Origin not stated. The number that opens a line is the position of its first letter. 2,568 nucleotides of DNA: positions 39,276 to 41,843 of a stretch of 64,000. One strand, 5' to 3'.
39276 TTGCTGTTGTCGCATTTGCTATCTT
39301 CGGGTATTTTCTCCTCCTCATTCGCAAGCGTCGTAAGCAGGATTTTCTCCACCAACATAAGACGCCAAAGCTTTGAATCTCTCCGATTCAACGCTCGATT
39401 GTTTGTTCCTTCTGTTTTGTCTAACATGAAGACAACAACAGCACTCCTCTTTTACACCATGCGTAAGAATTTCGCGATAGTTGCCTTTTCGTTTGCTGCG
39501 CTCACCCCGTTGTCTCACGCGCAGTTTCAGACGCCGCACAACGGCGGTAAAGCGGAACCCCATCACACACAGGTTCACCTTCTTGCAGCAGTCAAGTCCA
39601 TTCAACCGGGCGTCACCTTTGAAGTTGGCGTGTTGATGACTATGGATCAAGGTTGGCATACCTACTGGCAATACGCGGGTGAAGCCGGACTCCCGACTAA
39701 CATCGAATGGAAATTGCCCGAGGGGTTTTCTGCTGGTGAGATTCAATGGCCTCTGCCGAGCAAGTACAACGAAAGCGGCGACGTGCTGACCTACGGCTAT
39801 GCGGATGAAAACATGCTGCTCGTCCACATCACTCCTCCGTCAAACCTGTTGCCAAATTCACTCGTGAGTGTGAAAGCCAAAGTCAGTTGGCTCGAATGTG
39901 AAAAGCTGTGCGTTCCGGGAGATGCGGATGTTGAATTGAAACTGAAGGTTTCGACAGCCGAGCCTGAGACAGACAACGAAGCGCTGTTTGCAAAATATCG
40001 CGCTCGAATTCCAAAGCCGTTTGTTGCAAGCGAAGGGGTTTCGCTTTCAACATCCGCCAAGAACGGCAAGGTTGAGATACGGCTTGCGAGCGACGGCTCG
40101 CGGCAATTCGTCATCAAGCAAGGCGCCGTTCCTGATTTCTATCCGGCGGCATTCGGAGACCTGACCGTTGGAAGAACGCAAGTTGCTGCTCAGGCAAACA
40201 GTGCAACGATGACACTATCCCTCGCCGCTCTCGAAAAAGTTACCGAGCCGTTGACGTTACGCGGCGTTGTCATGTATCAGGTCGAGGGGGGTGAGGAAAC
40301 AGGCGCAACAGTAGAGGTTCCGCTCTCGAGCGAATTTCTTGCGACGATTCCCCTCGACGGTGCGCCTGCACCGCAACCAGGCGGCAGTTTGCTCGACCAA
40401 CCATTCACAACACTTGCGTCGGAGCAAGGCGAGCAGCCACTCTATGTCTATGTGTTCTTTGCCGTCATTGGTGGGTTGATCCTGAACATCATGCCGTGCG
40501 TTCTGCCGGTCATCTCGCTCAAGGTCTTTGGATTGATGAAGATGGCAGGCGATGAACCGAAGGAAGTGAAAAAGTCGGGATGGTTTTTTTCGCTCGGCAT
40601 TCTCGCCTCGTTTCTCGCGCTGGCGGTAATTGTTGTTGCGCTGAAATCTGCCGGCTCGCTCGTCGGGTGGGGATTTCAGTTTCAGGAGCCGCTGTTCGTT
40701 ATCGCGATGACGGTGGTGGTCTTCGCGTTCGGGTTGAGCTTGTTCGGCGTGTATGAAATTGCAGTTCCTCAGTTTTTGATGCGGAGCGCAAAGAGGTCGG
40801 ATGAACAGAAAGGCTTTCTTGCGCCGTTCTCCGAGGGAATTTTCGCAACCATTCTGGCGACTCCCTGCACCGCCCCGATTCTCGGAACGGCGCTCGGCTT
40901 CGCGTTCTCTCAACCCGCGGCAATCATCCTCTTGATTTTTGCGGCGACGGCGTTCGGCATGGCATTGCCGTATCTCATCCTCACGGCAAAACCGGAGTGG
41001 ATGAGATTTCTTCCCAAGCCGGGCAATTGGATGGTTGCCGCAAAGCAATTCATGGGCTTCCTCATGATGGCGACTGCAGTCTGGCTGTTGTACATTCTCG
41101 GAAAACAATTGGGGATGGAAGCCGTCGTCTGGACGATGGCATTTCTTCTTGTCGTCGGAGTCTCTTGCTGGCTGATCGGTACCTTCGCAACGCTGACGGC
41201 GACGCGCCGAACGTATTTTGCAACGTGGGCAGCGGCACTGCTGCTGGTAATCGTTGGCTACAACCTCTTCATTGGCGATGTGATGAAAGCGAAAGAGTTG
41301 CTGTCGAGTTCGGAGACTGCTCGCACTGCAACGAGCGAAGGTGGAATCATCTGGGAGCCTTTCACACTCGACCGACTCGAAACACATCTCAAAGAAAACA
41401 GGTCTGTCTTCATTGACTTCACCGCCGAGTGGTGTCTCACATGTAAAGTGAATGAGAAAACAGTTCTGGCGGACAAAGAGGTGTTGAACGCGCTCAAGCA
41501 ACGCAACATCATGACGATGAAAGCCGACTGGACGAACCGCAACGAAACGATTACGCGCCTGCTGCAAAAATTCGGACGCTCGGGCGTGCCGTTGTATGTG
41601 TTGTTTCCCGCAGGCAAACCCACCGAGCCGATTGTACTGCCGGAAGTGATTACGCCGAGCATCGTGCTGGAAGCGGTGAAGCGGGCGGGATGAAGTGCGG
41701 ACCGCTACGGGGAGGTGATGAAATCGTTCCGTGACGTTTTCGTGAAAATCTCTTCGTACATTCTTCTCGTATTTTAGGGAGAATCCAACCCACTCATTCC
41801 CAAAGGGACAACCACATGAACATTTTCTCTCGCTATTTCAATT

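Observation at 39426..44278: DsbD followed by a flavoprotein fused to a NapH-like membrane polyferredoxin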

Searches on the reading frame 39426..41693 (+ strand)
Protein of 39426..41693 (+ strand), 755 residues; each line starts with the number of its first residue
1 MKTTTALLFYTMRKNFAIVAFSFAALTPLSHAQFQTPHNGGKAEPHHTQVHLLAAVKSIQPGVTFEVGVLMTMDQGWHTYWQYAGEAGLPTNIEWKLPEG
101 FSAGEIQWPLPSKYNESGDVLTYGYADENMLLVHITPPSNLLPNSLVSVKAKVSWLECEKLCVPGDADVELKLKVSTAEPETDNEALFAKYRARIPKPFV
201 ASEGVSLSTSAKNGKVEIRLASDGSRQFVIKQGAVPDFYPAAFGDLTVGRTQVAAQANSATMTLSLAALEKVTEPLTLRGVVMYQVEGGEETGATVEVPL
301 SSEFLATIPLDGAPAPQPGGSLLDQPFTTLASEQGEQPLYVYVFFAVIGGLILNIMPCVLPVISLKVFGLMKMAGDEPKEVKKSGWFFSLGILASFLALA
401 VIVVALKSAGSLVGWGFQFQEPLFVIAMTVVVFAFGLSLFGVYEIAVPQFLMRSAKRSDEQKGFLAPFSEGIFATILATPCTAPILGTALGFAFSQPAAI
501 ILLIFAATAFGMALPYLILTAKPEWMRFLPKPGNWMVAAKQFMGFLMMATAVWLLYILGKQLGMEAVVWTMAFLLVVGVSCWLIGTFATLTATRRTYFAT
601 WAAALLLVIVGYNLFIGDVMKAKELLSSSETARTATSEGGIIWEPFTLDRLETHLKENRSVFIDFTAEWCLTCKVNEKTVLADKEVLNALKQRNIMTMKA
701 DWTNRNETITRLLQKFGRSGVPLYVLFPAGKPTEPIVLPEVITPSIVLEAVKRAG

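Call 3: search_protein_families(library=pfam, proteins=[window:39426-41693:+], max_evalue=0.01)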
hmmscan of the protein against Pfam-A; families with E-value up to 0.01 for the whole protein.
window:39426-41693:+ (755 aa): 6 families
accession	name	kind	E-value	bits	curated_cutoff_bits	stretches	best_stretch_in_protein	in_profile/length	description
PF02683.22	DsbD_TM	-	2.8e-22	79.6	27.1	1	342-555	4-215/219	Cytochrome C biogenesis protein transmembrane domain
PF13899.12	Thioredoxin_7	-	3e-17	63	27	1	650-729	9-83/83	Thioredoxin-like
PF11412.14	DsbD_N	-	4.1e-15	56.3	25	1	59-171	15-116/119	Thiol:disulfide interchange protein DsbD, N-terminal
PF13098.12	Thioredoxin_2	-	5.8e-05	23.8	27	1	656-734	3-87/104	Thioredoxin-like domain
PF00085.26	Thioredoxin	-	9.9e-05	22.7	23.5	1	652-733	11-85/103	Thioredoxin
PF03190.21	Thioredox_DsbH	-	0.0012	19.2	27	1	640-707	19-85/163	Protein of unknown function, DUF255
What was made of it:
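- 39426..41693 (+): DsbD-family thiol:disulfide reductase. It has a signal peptide, a long DsbD_N region, a TM domain and a thioredoxin-like domain. It is adjacent to the fusion gene only in this clade. Pfam finds DsbD_N, DsbD_TM and Thioredoxin_7 (call 3).
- Checked: Pfam finds DsbD_N (aa 59-171), DsbD_TM (342-555) and Thioredoxin_7 (650-729) (call 3).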

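Call 4: search_protein_families(library=ncbifam, proteins=[window:39426-41693:+], max_evalue=0.01)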
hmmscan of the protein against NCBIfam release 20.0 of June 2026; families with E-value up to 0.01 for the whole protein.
window:39426-41693:+ (755 aa): 5 families
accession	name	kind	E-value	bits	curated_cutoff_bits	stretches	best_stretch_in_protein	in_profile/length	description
NF001419.0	PRK00293.1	subfamily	2.2e-42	145.4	330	1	333-728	162-545/574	protein-disulfide reductase DsbD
NF045694.1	seleno_TsoB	exception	3.8e-39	134.2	805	1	346-748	188-565/572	rhodanese/DsbD fusion-like selenoprotein TsoB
TIGR01068.1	thioredoxin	equivalog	0.00012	22.1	96.8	1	652-734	7-82/101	thioredoxin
NF043050.1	DisulfRedDsbH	equivalog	0.0017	18.5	190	1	628-707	30-108/166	disulfide reductase DsbH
NF008229.0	PRK10996.1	equivalog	0.0058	16.3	125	1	647-731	41-117/141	thioredoxin TrxC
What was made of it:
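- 39426..41693 (+): NF001419 scores 145 bits, below its cut-off of 330 (call 4).
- On DsbD (ORF A): The NF001419 score is below its cut-off, 145 against 330 (call 4).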
